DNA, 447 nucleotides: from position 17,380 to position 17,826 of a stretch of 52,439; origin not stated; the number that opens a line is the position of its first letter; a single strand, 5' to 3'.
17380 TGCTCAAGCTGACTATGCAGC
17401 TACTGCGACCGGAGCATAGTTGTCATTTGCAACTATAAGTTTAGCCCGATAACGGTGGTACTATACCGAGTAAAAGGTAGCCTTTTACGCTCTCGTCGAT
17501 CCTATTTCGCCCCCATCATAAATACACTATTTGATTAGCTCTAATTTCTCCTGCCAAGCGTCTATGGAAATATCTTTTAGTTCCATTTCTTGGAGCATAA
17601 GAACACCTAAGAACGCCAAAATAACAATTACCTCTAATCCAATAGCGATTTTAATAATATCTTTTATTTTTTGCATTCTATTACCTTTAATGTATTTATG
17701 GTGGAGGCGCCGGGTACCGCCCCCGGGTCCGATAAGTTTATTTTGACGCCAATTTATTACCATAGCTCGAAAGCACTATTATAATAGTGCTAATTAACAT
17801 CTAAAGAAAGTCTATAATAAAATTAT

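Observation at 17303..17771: Permuted two-piece ssrA whose stem-closed intervening segment is almost filled by a 49-codon membrane-peptide ORF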

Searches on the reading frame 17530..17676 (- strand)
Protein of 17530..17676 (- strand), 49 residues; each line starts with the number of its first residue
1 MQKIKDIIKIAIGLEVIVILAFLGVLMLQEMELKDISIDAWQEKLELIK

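Call 9: search_protein_families(library=pfam, proteins=[window:17530-17676:-], max_evalue=1)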
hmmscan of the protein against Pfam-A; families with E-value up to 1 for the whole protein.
seq(49 aa): 0 families

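Call 25: search_protein_representatives(alignment_id=A1)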
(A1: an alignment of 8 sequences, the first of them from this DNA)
Query: 8 sequences, 49 profile positions. Proteins with E-value up to 0.001 (for the whole library): 11; up to 1e-10: 5; up to 1e-30: 0. The best 11 are listed.
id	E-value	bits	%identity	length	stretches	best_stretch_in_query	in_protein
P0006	1.0e-27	111.8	-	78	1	1-49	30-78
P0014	4.2e-27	109.8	-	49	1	1-49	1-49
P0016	2.1e-20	88.4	-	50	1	1-47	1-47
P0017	1.1e-17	79.7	-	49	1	1-49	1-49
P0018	9.7e-16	73.4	-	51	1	1-46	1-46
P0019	1.2e-10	57.2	-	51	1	1-43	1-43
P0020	1.1e-09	54.0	-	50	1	1-43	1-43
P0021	1.7e-09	53.5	-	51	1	2-41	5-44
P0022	4.2e-09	52.2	-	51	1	1-43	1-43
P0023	3.5e-07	46.1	-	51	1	1-43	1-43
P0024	7.3e-07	45.0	-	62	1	1-46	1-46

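Call 29: find_encoding_contigs(protein=P0019, flank=2500, max_places=3)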
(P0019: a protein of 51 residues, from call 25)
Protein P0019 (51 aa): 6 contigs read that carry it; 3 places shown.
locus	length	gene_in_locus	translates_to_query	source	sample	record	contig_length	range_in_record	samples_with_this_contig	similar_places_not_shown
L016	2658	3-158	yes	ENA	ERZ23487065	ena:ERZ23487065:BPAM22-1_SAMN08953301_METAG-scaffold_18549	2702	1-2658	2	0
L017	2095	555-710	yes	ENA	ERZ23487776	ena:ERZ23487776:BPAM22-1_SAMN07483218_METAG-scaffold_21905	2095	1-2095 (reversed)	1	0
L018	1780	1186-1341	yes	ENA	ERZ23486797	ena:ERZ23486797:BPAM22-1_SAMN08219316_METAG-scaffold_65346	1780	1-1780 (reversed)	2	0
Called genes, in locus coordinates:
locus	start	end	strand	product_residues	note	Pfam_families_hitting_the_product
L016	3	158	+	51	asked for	?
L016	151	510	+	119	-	PF01503:PRA-PH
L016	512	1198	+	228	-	PF01027:Bax1-I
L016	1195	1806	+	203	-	PF00733:Asn_synthase (weak), PF06508:QueC (faint)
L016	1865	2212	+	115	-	-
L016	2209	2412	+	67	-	-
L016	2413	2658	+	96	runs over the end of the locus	?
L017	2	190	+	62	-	?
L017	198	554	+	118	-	-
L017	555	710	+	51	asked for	-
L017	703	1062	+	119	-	PF01503:PRA-PH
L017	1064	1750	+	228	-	PF01027:Bax1-I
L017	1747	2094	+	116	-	?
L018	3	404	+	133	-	?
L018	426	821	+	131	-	-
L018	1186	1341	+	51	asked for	-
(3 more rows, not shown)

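Call 30: find_encoding_contigs(protein=P0024, flank=2500, max_places=3)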
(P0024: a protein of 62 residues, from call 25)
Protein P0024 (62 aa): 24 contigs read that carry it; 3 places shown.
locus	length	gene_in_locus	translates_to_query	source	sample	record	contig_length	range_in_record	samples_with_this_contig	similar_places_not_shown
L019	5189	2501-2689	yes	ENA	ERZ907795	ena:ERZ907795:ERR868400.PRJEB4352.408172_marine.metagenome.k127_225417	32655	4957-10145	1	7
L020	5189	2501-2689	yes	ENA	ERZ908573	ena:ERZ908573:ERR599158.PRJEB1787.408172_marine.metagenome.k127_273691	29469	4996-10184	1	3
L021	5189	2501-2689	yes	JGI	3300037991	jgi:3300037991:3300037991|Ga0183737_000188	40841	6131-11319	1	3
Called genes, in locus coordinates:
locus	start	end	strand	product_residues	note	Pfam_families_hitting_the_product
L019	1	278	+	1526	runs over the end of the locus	PF05345:He_PIG (faint)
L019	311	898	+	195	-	-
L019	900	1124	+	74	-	-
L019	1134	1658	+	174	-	PF07733:DNA_pol3_alpha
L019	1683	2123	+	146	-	-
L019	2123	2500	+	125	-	-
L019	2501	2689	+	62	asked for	-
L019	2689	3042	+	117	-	PF01503:PRA-PH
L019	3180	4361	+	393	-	PF04055:Radical_SAM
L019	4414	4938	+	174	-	PF16473:Rv2179c-like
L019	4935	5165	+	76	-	-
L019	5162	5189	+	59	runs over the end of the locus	-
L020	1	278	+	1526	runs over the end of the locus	PF05345:He_PIG (faint)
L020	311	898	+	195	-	-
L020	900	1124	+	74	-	-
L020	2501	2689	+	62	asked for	-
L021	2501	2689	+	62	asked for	-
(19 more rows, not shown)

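Call 31: find_encoding_contigs(protein=P0017, flank=2500, max_places=3)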
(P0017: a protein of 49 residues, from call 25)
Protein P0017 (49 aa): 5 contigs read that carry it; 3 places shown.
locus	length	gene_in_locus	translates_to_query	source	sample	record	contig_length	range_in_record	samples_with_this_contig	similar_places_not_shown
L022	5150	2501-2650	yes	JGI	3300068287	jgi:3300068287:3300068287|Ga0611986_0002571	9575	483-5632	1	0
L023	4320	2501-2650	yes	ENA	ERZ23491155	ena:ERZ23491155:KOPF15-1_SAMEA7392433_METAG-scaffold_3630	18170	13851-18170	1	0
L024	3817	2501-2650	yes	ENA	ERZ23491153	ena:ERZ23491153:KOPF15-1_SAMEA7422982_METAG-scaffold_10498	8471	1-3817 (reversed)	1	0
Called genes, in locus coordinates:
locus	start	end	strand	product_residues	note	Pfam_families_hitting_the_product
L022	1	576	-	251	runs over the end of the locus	PF26363:Phospholipase-like (weak), PF01764:Lipase_3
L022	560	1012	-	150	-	-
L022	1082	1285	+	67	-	-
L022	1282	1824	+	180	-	PF02622:DUF179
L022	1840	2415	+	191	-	-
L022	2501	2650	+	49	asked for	-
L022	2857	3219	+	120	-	-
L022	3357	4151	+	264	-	-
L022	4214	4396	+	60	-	-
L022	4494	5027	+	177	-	PF05257:CHAP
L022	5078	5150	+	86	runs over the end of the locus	-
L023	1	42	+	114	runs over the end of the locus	-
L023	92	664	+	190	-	-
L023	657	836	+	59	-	PF07432:Hc1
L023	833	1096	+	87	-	-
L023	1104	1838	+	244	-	PF00487:FA_desaturase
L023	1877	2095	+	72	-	-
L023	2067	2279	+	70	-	-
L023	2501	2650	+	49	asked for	-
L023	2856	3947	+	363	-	PF02608:Bmp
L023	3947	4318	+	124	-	?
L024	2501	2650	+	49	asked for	-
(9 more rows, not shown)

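Call 33: search_dna_similar(query=window:17530-17676:-, collection=phages, mode=protein, max_evalue=1, max_rows=30)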
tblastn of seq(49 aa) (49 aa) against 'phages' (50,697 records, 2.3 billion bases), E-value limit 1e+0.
No match.

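Call 40: find_related_loci(query=A2, collection=viral_contigs, flank=2500)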
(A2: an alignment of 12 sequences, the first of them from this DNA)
Query A2 (49 aa) in viral_contigs; peptide patterns used: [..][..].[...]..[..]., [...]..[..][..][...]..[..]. (x = any residue, [..] = any of these).
600 stretches matched a pattern, but none encodes a relative of the query by tblastn (E <= 1e-3).

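Call 41: search_protein_families(library=phrogs, proteins=[L022:1282-1824:+, L022:1840-2415:+, L022:2857-3219:+, L022:3357-4151:+, L022:4494-5027:+, L023:92-664:+, L023:1104-1838:+, L023:2856-3947:+, L019:2689-3042:+, L019:2123-2500:+], max_evalue=0.001)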
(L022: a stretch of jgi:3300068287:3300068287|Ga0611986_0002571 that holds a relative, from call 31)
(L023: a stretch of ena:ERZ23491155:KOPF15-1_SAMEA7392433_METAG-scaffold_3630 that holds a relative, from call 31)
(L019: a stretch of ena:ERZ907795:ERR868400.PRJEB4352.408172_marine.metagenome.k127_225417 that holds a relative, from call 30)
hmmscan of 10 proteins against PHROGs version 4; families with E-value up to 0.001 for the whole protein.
L022:1282-1824:+ (180 aa): 0 families

L022:1840-2415:+ (191 aa): 0 families

L022:2857-3219:+ (120 aa): 0 families

L022:3357-4151:+ (264 aa): 0 families

L022:4494-5027:+ (177 aa): 3 families
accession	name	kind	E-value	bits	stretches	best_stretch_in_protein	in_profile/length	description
phrog_1259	-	tail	1.7e-23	83.3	1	36-174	986-1127/1179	baseplate hub subunit and tail lysozyme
phrog_21357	-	lysis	3.1e-05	24.5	1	43-159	9-131/225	endolysin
phrog_329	-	tail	0.00046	19.5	1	75-140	563-623/949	minor tail protein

L023:92-664:+ (190 aa): 1 family
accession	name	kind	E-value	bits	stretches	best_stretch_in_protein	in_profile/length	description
phrog_420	-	unknown function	6.3e-28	99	1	1-189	13-204/267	unknown function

L023:1104-1838:+ (244 aa): 0 families

L023:2856-3947:+ (363 aa): 0 families

L019:2689-3042:+ (117 aa): 7 families
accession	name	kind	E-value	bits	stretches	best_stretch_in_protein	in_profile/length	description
phrog_671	-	other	2.6e-31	109.9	1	2-117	536-657/678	nucleotide pyrophosphohydrolase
phrog_12019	-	other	3.3e-10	41.1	1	20-113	142-236/241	MazG-like pyrophosphatase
phrog_4159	-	other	2.6e-09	37.7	1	29-91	161-223/270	nucleotide pyrophosphohydrolase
phrog_18404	-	other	1.9e-08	34.8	1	29-112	54-137/264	hydrolase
phrog_38514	-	unknown function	1.4e-06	29.3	1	31-116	42-124/348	-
phrog_2144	-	other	3.7e-06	27.8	1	33-97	39-121/290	MazG-like pyrophosphatase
phrog_26883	-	unknown function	0.00075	20.1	1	29-97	103-174/190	-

L019:2123-2500:+ (125 aa): 2 families
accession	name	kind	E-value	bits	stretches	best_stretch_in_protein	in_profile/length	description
phrog_931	-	head and packaging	2.4e-15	57.3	1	21-100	7-87/109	head morphogenesis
phrog_3188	-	other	1.6e-05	25.6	1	20-113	3-94/96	co-chaperonin GroES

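Call 43: search_dna_similar(query=P0024, collection=phages, mode=protein, max_evalue=1, max_rows=20)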
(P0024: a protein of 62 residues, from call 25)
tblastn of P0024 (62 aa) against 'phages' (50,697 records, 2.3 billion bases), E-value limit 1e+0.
No match.

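Call 51: find_encoding_contigs(protein=P0016, flank=2500, max_places=3)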
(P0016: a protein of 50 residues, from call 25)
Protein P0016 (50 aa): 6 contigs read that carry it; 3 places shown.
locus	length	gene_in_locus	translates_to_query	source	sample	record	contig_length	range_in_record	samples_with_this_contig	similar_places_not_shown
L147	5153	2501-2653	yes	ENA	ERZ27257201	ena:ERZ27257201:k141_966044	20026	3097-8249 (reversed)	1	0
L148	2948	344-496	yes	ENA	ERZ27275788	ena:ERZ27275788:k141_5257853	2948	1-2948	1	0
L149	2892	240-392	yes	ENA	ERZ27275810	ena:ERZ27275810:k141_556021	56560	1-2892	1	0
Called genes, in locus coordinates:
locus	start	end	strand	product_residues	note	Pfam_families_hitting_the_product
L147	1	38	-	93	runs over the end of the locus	PF11003:DUF2842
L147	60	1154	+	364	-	PF02628:COX15-CtaA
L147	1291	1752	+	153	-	PF00572:Ribosomal_L13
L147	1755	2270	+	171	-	PF00380:Ribosomal_S9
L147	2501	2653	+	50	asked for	-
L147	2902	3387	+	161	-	PF22817:ApeP-like, PF07977:FabA, PF22818:ApeI-like, PF13279:4HBT_2 (weak)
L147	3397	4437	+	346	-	PF01118:Semialdhyde_dh, PF22698:Semialdhyde_dhC_1, PF02774:Semialdhyde_dhC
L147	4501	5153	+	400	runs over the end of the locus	PF00155:Aminotran_1_2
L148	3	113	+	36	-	?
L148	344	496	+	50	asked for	-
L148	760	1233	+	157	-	PF22817:ApeP-like, PF07977:FabA, PF22818:ApeI-like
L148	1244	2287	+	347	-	PF01118:Semialdhyde_dh, PF22698:Semialdhyde_dhC_1, PF02774:Semialdhyde_dhC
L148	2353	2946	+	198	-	?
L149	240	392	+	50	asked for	-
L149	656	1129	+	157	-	PF22817:ApeP-like, PF07977:FabA, PF22818:ApeI-like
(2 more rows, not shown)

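Call 52: find_encoding_contigs(protein=P0018, flank=2500, max_places=3)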
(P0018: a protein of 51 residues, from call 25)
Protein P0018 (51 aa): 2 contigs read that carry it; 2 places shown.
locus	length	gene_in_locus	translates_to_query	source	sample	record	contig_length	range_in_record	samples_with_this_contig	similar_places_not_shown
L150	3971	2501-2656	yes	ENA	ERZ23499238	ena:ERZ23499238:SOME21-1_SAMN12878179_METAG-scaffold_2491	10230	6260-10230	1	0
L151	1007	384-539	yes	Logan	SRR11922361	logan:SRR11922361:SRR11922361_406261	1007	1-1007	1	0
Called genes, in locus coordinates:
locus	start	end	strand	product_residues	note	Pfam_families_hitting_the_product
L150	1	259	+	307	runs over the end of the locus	PF04055:Radical_SAM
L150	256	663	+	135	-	PF01467:CTP_transf_like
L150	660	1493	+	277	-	PF03721:UDPG_MGDP_dh_N, PF00984:UDPG_MGDP_dh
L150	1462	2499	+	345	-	PF00154:RecA_N, PF21134:T4_UVSX_C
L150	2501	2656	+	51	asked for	-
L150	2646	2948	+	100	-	-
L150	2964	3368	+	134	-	PF01583:APS_kinase (weak)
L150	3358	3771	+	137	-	-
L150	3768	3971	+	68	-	?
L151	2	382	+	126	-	?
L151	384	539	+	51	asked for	-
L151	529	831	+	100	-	-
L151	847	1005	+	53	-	?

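Call 59: search_protein_families(library=phrogs, alignment_id=A2, max_evalue=0.1)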
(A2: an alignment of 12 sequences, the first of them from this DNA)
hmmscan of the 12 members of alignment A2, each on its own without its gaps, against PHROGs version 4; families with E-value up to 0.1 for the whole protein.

A. member 1, seq(49 aa): 0 families

B. families by the number of members that match (of 12 scanned): 4 families
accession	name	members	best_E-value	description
phrog_27726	-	1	0.0048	-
phrog_23705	-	1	0.035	-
phrog_12086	-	1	0.048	-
phrog_11408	-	1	0.075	-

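Call 80: search_protein_families(library=padloc, alignment_id=A2, max_evalue=0.1)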
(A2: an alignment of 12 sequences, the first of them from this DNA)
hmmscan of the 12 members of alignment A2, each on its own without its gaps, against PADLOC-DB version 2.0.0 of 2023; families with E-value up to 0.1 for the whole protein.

A. member 1, seq(49 aa): 0 families

B. families by the number of members that match (of 12 scanned): 0 families

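Call 81: search_protein_families(library=ncbifam, alignment_id=A2, max_evalue=0.1)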
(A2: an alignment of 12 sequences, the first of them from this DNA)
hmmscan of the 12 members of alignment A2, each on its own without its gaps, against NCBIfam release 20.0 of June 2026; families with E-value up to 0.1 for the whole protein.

A. member 1, seq(49 aa): 0 families

B. families by the number of members that match (of 12 scanned): 3 families
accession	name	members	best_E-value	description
NF033218.1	anchor_AmaP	4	0.005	alkaline shock response membrane anchor protein AmaP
NF045993.1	MAG0130_MAG3770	1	0.045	MAG0130/MAG3770 family membrane protein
NF041102.1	endonuc_V_Ttgales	1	0.098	endonuclease V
